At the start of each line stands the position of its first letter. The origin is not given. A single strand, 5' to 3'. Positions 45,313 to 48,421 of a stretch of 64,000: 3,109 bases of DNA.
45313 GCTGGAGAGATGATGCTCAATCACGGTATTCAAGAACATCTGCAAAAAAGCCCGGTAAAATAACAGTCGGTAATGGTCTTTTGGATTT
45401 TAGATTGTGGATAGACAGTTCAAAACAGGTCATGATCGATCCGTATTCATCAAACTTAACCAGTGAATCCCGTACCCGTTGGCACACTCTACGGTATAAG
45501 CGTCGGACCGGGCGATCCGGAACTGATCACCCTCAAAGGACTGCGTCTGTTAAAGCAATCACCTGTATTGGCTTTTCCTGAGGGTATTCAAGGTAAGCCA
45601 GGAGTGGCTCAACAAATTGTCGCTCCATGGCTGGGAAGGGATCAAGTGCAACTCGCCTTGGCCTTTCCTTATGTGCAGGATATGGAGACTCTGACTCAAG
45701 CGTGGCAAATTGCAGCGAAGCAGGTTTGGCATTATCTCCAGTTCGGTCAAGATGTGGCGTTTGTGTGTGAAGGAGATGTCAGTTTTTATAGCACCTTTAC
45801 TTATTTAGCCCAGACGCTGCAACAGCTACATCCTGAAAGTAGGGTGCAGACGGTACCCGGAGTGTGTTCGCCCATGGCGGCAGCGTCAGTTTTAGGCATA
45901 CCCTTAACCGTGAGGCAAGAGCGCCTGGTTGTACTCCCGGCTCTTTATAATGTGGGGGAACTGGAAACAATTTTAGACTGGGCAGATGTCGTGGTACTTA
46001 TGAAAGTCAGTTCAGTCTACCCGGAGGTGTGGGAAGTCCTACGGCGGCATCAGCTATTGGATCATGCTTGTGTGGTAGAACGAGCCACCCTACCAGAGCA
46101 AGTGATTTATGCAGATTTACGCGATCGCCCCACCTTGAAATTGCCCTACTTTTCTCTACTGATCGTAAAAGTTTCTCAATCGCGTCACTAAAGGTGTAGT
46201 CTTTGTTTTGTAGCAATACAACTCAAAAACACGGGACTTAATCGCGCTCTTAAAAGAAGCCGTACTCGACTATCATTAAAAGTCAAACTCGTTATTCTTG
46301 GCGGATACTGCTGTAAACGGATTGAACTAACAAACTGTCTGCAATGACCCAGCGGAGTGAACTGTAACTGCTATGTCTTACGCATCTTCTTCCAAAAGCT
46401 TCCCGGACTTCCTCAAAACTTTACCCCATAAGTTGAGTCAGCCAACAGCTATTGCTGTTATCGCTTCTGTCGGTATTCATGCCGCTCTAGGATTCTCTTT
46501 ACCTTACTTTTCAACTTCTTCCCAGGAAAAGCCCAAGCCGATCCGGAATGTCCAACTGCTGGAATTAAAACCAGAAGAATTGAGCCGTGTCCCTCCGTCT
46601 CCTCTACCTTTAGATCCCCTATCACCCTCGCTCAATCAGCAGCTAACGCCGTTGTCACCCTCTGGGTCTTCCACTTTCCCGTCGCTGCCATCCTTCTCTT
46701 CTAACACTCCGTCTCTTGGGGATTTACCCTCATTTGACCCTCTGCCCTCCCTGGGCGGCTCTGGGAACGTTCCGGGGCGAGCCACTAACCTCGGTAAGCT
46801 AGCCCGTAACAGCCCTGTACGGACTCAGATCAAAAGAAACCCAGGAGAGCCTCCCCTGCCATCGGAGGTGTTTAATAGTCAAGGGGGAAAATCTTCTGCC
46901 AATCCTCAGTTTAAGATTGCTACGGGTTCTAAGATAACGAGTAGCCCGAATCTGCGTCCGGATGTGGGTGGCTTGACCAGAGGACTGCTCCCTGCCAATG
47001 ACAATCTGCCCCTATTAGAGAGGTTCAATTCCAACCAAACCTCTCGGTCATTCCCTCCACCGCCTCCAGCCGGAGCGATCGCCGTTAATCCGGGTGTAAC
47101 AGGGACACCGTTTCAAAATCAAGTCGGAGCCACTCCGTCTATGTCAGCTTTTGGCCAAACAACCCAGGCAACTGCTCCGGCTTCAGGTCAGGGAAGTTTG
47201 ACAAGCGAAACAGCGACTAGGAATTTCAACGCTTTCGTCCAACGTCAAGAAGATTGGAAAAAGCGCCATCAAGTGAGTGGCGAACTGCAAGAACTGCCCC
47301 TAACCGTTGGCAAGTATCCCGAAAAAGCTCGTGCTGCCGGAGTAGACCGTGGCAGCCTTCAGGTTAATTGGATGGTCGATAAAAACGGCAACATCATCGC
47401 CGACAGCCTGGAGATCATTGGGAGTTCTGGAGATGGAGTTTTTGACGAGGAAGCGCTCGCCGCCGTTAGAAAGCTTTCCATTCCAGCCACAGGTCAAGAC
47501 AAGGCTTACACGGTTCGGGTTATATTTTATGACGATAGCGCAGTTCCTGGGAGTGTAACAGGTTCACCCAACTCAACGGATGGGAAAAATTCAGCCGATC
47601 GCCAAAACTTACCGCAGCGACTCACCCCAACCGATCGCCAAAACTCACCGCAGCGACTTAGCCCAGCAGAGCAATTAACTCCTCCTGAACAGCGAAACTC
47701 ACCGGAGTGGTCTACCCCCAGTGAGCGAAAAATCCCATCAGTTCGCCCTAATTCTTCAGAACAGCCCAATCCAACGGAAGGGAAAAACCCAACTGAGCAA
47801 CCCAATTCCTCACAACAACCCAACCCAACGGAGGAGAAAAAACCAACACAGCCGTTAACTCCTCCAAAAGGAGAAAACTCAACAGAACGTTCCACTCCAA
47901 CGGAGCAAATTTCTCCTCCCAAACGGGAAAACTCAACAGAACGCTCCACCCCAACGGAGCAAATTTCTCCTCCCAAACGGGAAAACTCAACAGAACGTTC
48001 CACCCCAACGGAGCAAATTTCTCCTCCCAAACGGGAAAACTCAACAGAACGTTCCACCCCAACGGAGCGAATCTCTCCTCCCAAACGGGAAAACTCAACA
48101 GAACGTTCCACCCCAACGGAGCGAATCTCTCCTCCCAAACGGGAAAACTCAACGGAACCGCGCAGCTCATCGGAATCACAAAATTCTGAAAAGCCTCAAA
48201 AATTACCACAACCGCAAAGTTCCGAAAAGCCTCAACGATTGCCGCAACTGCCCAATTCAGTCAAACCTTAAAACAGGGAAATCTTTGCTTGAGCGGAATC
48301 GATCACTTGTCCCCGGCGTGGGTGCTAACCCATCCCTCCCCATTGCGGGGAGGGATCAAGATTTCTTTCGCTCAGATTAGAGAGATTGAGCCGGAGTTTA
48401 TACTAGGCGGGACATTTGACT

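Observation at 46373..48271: TonB-like protein with a ~250-aa S/T/P/E-rich tail beyond the TonB_C domain, including five near-identical 54-bp tandem repeats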

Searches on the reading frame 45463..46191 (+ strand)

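Call 3: search_protein_families(library=pfam, proteins=[window:45463-46191:+], max_evalue=0.1)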
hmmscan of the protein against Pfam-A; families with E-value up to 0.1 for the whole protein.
window:45463-46191:+ (242 aa): 1 family
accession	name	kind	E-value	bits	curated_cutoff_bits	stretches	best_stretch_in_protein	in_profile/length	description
PF00590.25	TP_methylase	-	8.9e-42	143.9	27.8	1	8-217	1-205/212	Tetrapyrrole (Corrin/Porphyrin) Methylases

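Call 80: search_protein_families(library=ncbifam, proteins=[window:45463-46191:+], max_evalue=0.00001)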
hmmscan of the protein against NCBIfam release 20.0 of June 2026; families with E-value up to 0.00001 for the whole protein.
window:45463-46191:+ (242 aa): 17 families
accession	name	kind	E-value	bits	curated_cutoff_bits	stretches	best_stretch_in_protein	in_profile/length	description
NF004614.0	PRK05948.1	equivalog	1.3e-116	388.2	251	1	6-239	5-238/242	precorrin-2 C(20)-methyltransferase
TIGR01467.1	cobI_cbiL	equivalog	6e-73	245.1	163.25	1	7-236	1-229/230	precorrin-2 C(20)-methyltransferase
NF004647.0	PRK05990.1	equivalog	2.7e-49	167.8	271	1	7-236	6-238/245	precorrin-2 C(20)-methyltransferase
NF004059.0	PRK05576.1-2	equivalog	3.1e-45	154.7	274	1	8-239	3-232/236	cobalt-factor II C(20)-methyltransferase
NF004061.0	PRK05576.1-4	equivalog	1.7e-37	129.3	265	1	7-236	3-230/237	cobalt-factor II C(20)-methyltransferase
NF004058.0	PRK05576.1-1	equivalog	7.6e-28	97.5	239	1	7-216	2-200/221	cobalt-factor II C(20)-methyltransferase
NF004060.0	PRK05576.1-3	equivalog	9.7e-26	90.8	189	1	9-149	2-131/202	cobalt-factor II C(20)-methyltransferase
NF004063.0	PRK05576.1-6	equivalog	1.7e-24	86.5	235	1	8-149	2-135/235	cobalt-factor II C(20)-methyltransferase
NF004062.0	PRK05576.1-5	equivalog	1.7e-22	79.9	194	1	9-234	3-213/219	cobalt-factor II C(20)-methyltransferase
TIGR01465.1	cobM_cbiF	equivalog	1.1e-12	47.8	259.65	1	12-152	4-126/247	precorrin-4 C(11)-methyltransferase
TIGR01469.1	cobA_cysG_Cterm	equivalog_domain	4.3e-11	43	185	0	127-214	108-204/238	uroporphyrinogen-III C-methyltransferase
NF004790.0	PRK06136.1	subfamily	5.9e-11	42.4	198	0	7-36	4-33/250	uroporphyrinogen-III C-methyltransferase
NF004455.0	PRK05787.1-3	equivalog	1.8e-10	40.8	258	1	8-189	2-158/221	cobalt-precorrin-7 (C(5))-methyltransferase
NF007922.1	PRK10637.1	equivalog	7.4e-10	38.4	400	0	7-38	217-248/450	siroheme synthase CysG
NF012017.0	PRK15473.1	equivalog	5e-09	35.9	408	0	10-38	11-39/257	cobalt-precorrin-4 methyltransferase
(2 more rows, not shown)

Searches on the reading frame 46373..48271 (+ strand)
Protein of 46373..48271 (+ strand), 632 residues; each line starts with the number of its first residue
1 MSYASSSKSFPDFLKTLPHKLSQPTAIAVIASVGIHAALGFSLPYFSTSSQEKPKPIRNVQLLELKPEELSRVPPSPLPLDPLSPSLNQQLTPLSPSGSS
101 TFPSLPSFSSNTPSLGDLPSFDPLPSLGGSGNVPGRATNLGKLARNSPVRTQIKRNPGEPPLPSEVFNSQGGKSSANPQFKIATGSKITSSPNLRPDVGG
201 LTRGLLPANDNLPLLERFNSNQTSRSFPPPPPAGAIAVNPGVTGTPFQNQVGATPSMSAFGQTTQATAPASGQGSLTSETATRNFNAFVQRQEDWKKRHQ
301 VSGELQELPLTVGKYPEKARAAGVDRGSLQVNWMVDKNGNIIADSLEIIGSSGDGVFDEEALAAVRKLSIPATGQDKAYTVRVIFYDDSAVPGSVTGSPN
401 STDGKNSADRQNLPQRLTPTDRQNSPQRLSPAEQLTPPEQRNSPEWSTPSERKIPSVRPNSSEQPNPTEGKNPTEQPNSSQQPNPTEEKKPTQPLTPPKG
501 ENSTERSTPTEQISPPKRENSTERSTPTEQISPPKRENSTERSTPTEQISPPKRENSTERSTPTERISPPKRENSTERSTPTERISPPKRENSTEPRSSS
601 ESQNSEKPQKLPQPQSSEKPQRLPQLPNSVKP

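Call 3: search_protein_families(library=pfam, proteins=[window:46373-48271:+], max_evalue=0.1)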
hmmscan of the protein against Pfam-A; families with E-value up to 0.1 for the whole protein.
window:46373-48271:+ (632 aa): 2 families
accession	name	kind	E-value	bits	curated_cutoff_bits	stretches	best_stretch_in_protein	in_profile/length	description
PF03544.19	TonB_C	-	1.8e-09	38.3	24.6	1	314-383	4-71/79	Gram-negative bacterial TonB protein C-terminal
PF13103.11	TonB_2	-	0.042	14.4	22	0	329-367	28-64/85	TonB C terminal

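Call 4: search_protein_families(library=ncbifam, proteins=[window:46373-48271:+], max_evalue=0.1)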
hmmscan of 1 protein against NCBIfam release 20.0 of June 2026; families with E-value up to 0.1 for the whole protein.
window:46373-48271:+ (632 aa): 1 family
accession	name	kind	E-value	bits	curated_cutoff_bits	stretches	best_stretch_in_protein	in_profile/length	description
TIGR01352.1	tonB_Cterm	subfamily_domain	3.3e-09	37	27.1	1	314-385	2-73/76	TonB family protein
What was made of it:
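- On TonB energy transducer: TIGR01352 at 37.0 bits against 27.1 (call 4).
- Checked: TIGR01352 tonB_Cterm scores 37.0 bits against 27.1 (call 4).
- TonB_C is above both curated cut-offs (calls 3, 4).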

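Call 6: find_homologous_proteins(query=window:46373-48271:+, max_evalue=0.001)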
Query window:46373-48271:+ (632 aa): 16 proteins with E <= 0.001 among 8000 candidates.
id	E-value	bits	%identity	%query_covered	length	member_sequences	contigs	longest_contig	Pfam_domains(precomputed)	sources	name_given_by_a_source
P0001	0.0e+0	1343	100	100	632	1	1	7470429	PF03544.20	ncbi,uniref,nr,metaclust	ncbi:energy transducer TonB [Allocoleopsis franciscana]|uniref:TonB family protein n=1 Tax=Allocoleo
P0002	6.0e-297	1005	69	100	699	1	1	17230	-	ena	-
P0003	5.8e-292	988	69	94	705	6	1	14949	-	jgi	jgi:hypothetical protein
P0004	1.3e-252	858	71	100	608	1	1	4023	-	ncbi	ncbi:MAG TPA: hypothetical protein V6D26_15140 [Stenomitos sp.]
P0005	5.6e-225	767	61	100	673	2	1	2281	PF03544.20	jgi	-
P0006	1.2e-217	743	57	100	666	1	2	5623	PF03544.20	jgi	jgi:TonB family protein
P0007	2.2e-161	557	53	100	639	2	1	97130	PF03544.20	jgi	jgi:TonB family protein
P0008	3.1e-152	527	52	100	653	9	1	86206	PF03544.20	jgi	jgi:TonB family protein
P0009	6.1e-114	400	44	100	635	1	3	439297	PF03544.20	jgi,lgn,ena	jgi:TonB family protein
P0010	5.0e-90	321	47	66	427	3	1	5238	-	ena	-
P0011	1.2e-87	313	40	100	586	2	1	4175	-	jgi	jgi:hypothetical protein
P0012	2.2e-87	312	40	100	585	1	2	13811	-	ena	-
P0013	3.4e-73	266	44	71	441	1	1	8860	PF03544.20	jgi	-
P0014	5.5e-55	205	39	83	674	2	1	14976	-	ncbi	-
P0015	4.2e-32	130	42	17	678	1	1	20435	PF08017.17,PF03544.20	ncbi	-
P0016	9.0e-10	56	58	12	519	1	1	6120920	PF03544.20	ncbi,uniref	ncbi:TonB family protein [Lyngbya aestuarii]|uniref:TonB family protein n=1 Tax=Lyngbya aestuarii Ta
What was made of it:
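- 46373..48271 (+): CDS of the 632-aa TonB-family protein, stop codon included. 100% identical to NCBI 'energy transducer TonB [Allocoleopsis franciscana]' (call 6).
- The array is only about 300 bp, inside a 7.47-Mb contig (call 6).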

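Call 18: find_encoding_contigs(protein=P0009, flank=8000, max_places=2)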
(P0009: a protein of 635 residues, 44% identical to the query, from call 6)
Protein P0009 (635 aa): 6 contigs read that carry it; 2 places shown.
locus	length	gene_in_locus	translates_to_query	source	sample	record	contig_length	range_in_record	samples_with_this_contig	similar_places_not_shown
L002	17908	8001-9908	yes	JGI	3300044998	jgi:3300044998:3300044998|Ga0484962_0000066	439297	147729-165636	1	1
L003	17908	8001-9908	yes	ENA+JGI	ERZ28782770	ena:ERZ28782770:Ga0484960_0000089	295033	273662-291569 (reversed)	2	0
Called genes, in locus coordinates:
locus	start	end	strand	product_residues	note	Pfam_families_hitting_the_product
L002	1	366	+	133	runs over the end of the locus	PF14250:AbrB-like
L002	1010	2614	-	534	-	PF02366:PMT, PF13231:PMT_2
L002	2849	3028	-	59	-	-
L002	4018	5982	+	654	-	PF00999:Na_H_Exchanger, PF02254:TrkA_N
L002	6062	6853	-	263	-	-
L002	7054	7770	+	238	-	PF00590:TP_methylase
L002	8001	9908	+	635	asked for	PF03544:TonB_C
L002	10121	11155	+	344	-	PF00294:PfkB, PF08543:Phos_pyr_kin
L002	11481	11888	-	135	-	PF03479:PCC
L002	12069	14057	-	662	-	PF02743:dCache_1, PF00672:HAMP (weak), PF00512:HisKA, PF02518:HATPase_c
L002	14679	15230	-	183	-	PF04306:DUF456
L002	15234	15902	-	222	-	PF11152:CCB2_CCB4, PF13185:GAF_2 (weak)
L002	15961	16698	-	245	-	PF00072:Response_reg, PF21695:GlnR_1st (weak), PF00486:Trans_reg_C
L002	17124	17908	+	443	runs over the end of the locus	PF03796:DnaB_C, PF06745:ATPase, PF13191:AAA_16 (weak), PF13481:AAA_25, PF23442:DUF7125 (weak), PF13401:AAA_22 (faint), PF13541:ChlI (weak)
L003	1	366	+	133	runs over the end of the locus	PF14250:AbrB-like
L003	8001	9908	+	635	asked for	PF03544:TonB_C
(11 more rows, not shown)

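Call 19: find_encoding_contigs(protein=P0007, flank=8000, max_places=2)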
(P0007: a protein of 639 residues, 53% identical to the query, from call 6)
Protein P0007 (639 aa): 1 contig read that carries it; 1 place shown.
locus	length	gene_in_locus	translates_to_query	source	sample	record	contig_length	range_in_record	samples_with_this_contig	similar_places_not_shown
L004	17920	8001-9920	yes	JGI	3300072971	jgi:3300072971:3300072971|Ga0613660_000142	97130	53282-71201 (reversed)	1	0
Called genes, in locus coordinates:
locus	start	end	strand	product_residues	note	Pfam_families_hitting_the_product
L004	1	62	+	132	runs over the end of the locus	PF14250:AbrB-like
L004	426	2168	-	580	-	PF02366:PMT, PF13231:PMT_2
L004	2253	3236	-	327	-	PF01385:OrfB_IS605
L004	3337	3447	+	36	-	-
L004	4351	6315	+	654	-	PF00999:Na_H_Exchanger, PF02254:TrkA_N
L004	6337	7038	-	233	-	PF06028:DUF915 (weak)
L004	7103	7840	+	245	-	PF00590:TP_methylase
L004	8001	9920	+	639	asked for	PF03544:TonB_C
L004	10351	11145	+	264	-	PF11209:LmeA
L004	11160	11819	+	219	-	PF01618:MotA_ExbB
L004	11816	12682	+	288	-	PF00583:Acetyltransf_1, PF12746:GNAT_acetyltran, PF13508:Acetyltransf_7 (weak), PF08445:FR47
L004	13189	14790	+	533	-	PF02310:B12-binding, PF04055:Radical_SAM, PF13282:DUF4070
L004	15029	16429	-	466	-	PF00515:TPR_1, PF07719:TPR_2, PF13414:TPR_11, PF13432:TPR_16, PF14559:TPR_19, PF00515:TPR_1, PF13181:TPR_8, PF13371:TPR_9, +29 more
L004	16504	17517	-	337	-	PF00781:DAGK_cat, PF01513:NAD_kinase (weak), PF19279:YegS_C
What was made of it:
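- On TonB energy transducer: One relative has MotA_ExbB 1.2 kb downstream (call 19).
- One relative has a MotA_ExbB gene 1.2 kb downstream (L004, call 19).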

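Call 20: find_encoding_contigs(protein=P0002, flank=8000, max_places=2)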
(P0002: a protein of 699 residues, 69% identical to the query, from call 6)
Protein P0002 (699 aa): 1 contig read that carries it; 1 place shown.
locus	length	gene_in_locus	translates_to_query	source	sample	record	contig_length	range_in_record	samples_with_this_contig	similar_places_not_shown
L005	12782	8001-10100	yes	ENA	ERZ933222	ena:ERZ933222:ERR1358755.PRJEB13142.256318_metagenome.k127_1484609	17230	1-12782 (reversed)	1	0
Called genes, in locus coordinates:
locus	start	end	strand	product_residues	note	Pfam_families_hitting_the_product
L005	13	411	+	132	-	PF14250:AbrB-like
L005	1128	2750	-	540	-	PF02366:PMT, PF13231:PMT_2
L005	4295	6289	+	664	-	PF00999:Na_H_Exchanger, PF02254:TrkA_N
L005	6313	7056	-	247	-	PF06028:DUF915 (faint), PF00561:Abhydrolase_1 (faint), PF07819:PGAP1 (weak)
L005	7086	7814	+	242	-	PF00590:TP_methylase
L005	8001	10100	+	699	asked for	-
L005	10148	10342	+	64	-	-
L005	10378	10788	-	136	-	PF03479:PCC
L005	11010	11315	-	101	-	PF13319:DUF4090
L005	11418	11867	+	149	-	PF23198:PDE8A_N (weak), PF00072:Response_reg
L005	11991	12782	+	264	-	?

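Call 31: predict_structure(alignment_id=A1)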
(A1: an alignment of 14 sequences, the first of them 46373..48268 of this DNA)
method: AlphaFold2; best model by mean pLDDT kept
length: 632 residues; sequences in the alignment: 14
mean_pLDDT: 47.6   pTM: 0.29
mean pLDDT of the five models: 47.6, 45.6, 44.2, 43.3, 41.7
residues with pLDDT >= 90: 62; 70-90: 55; 50-70: 34; < 50: 481
segments of 3 or more residues with pLDDT < 50: 1-18, 21-23, 26-28, 30-54, 58-61, 87-89, 91-159, 161-277, 391-619, 628-632
pLDDT, mean of each block of 10 residues (from residue 1): 43 48 49 45 38 47 63 65 50 41 35 42 39 35 36 41 39 36 38 37 38 32 37 36 32 29 31 47 85 94 89 85 86 94 93 85 91 93 82 37 30 34 30 37 40 39 35 34 32 35 34 35 34 36 36 36 41 36 36 34 39 46 50 45
secondary structure, 60 per line:
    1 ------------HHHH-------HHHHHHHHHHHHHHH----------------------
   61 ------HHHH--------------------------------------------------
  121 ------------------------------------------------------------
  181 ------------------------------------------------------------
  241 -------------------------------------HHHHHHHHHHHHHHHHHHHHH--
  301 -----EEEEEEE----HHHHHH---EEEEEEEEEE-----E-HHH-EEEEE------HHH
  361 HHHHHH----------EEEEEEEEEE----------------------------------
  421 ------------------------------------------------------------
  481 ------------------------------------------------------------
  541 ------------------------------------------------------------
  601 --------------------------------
elements in order: H13-16 H24-38 H67-70 H278-298 E306-312 H317-322 E326-335 E347-351 H358-366 E377-386
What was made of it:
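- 47543..48268 (+): Disordered C-terminal tail, aa 391-632. pLDDT below 50 for aa 391-619 (call 31).
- On TonB energy transducer: AF2 domain 278-390 has pLDDT 85-94 (call 31). Predicted disordered (call 31).
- On TolA: The linker is non-helical and proline-rich (call 31).
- Closest known: TolA. Different: TolA domain II is a long helix, whereas here the linker is disordered and proline-rich (call 31).
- Checked: All of it has pLDDT below 50 (call 31).
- AF2 shows no docking of any tail segment (call 31). The linker is proline-rich and disordered, not TolA-like helical (call 31).
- Tried and rejected: The tail has pLDDT below 50 (call 31).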

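Call 40: fold_search(model_id=the predicted structure, library=pdb)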
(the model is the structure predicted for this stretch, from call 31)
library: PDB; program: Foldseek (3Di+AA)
matches with E <= 10: 249; with E <= 0.001: 0
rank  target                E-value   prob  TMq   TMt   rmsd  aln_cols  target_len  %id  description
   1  7zc8_B                1.7e-03  1.00  0.11  0.68   4.8        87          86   18  Crystal structure of the C-terminal domain of FusB, a TonB homologue (released 2022-08-17)
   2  1u07_A                1.9e-03  1.00  0.10  0.63   8.6       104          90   19  Crystal Structure of the 92-residue C-term. part of TonB with significant structural changes compared to shorter fragm (released 2004-11-30)
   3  2grx_C                2.4e-03  1.00  0.11  0.73   2.3        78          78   23  Crystal structure of TonB in complex with FhuA, E. coli outer membrane receptor for ferrichrome (released 2006-06-13)
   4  2gsk_B                3.1e-03  1.00  0.11  0.71   2.2        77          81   23  Structure of the BtuB:TonB Complex (released 2006-06-13)
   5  7zc8_A                3.1e-03  1.00  0.11  0.69   4.5        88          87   19  Crystal structure of the C-terminal domain of FusB, a TonB homologue (released 2022-08-17)
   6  1u07_B                3.8e-03  1.00  0.10  0.66   8.8       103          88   18  Crystal Structure of the 92-residue C-term. part of TonB with significant structural changes compared to shorter fragm (released 2004-11-30)
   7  6sly_MODEL_1_A        4.3e-03  1.00  0.11  0.59   9.4       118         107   13  NMR solution structure of Helicobacter pylori TonB-CTD (residues 179-285) (released 2020-03-25)
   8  9hi3                  7.6e-03  1.00  0.11  0.33   6.3        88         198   17  C-terminal domain of pectobacterial FusB in complex with spinach ferredoxin 1 (released 2025-04-23)
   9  5lw8_MODEL_1_A        1.9e-02  0.99  0.10  0.61  10.1       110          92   13  NMR solution structure of Helicobacter pylori TonB-CTD (residues 194-285) (released 2016-10-19)
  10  8rd6_MODEL_1_A        2.0e-02  1.00  0.10  0.62   6.4        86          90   23  the C-terminal domain of TonB protein from Salmonella enterica. (released 2024-01-17)
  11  1xx3_MODEL_1_A        2.1e-02  1.00  0.11  0.68   1.8        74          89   23  Solution Structure of Escherichia coli TonB-CTD (released 2005-02-15)
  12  2m2k_MODEL_1_A        2.4e-02  0.75  0.10  0.37  17.6       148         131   21  The structure of HasB CTD (released 2013-04-10)
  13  6fip_MODEL_1_A        2.6e-02  0.96  0.10  0.48   4.3        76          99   25  Solution NMR structure of Pseudomonas aeruginosa TonB CTD (released 2018-08-29)
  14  9dc4_T                2.7e-02  1.00  0.11  0.72   1.8        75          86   23  Transferrin Binding Protein A in complex with transferrin binding protein B, transferrin and globular domain of TonB (released 2026-03-04)
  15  6i97_D                4.3e-02  0.99  0.10  0.61   3.7        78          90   23  Structure of the ferrioxamine B transporter FoxA from Pseudomonas aeruginosa in complex with ferrioxamine B and a C-te (released 2019-08-28)
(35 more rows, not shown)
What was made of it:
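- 47204..47542 (+): Folded domain, aa 278-390: helix 278-298 plus the TonB_C fold. The Pfam match covers aa 314-383 (47312..47521). The YP motif is Y315-P316. Calls 3, 4, 31, 40.
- On TonB energy transducer: Fifteen of the 16 top Foldseek PDB matches are TonB, HasB or FusB CTDs (rank 16 is TolA); 2grx_C scores TM 0.73 and 2gsk_B TM 0.71 (call 40).
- Closest known: TolA. Different: The Foldseek match to TolA is weak, TM 0.45 at rank 16 (call 40).
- Checked: Its best PDB matches are all TonB C-terminal domains, for example 2grx_C at TM 0.73 and rmsd 2.3 A over 78 columns (calls 31, 40).
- The top fold matches are exclusively TonB CTDs (call 40).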

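Call 44: find_encoding_contigs(protein=P0016, flank=9000, max_places=1)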
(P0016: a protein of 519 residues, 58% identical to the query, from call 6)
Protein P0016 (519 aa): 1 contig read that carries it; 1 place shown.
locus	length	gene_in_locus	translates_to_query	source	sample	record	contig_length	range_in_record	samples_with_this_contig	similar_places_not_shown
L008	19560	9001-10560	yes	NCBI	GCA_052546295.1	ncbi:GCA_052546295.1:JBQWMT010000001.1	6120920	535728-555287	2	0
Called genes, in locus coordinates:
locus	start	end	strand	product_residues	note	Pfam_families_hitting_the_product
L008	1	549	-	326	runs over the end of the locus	PF03186:CobD_Cbib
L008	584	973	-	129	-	PF04828:GFA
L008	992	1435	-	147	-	PF02082:Rrf2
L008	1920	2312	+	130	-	PF14250:AbrB-like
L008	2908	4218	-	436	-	PF02366:PMT, PF13231:PMT_2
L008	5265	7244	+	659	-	PF00999:Na_H_Exchanger, PF02254:TrkA_N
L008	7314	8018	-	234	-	-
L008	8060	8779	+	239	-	PF00590:TP_methylase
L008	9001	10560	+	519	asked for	PF03544:TonB_C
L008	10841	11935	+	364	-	PF01073:3Beta_HSD, PF01370:Epimerase, PF02719:Polysacc_synt_2, PF04321:RmlD_sub_bind, PF16363:GDP_Man_Dehyd, PF07993:NAD_binding_4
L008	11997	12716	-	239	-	PF01292:Ni_hydr_CYTB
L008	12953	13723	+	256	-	PF03747:ADP_ribosyl_GH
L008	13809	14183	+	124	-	-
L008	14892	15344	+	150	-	PF09655:Nitr_red_assoc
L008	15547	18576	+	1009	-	PF12965:DUF3854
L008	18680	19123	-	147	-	PF00011:HSP20, PF17886:ArsA_HSP20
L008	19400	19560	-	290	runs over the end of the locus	PF25583:WCX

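Call 47: find_encoding_contigs(protein=P0006, flank=4000, max_places=1)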
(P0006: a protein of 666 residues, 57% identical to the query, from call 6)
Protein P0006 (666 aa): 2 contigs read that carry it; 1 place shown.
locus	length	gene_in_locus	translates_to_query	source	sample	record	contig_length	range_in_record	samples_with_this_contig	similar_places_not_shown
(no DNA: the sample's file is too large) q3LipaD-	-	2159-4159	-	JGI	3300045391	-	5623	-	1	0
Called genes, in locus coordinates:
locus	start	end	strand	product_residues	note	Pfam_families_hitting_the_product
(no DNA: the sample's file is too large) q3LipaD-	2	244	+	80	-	?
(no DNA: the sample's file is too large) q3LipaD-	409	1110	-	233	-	PF00561:Abhydrolase_1 (faint), PF07819:PGAP1 (weak), PF06028:DUF915 (faint)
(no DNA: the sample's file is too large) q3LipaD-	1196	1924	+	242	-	PF00590:TP_methylase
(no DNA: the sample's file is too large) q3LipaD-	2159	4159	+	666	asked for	PF03544:TonB_C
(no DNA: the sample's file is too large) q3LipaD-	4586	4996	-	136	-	PF03479:PCC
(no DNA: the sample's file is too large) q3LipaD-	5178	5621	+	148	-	?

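Call 48: find_encoding_contigs(protein=P0005, flank=4000, max_places=1)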
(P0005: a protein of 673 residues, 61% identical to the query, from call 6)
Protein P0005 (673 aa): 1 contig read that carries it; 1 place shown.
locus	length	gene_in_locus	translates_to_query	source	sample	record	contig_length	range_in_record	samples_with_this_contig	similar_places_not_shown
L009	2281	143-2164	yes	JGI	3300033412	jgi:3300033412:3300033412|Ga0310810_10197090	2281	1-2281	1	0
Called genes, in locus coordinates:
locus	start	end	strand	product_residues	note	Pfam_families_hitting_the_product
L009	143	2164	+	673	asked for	PF03544:TonB_C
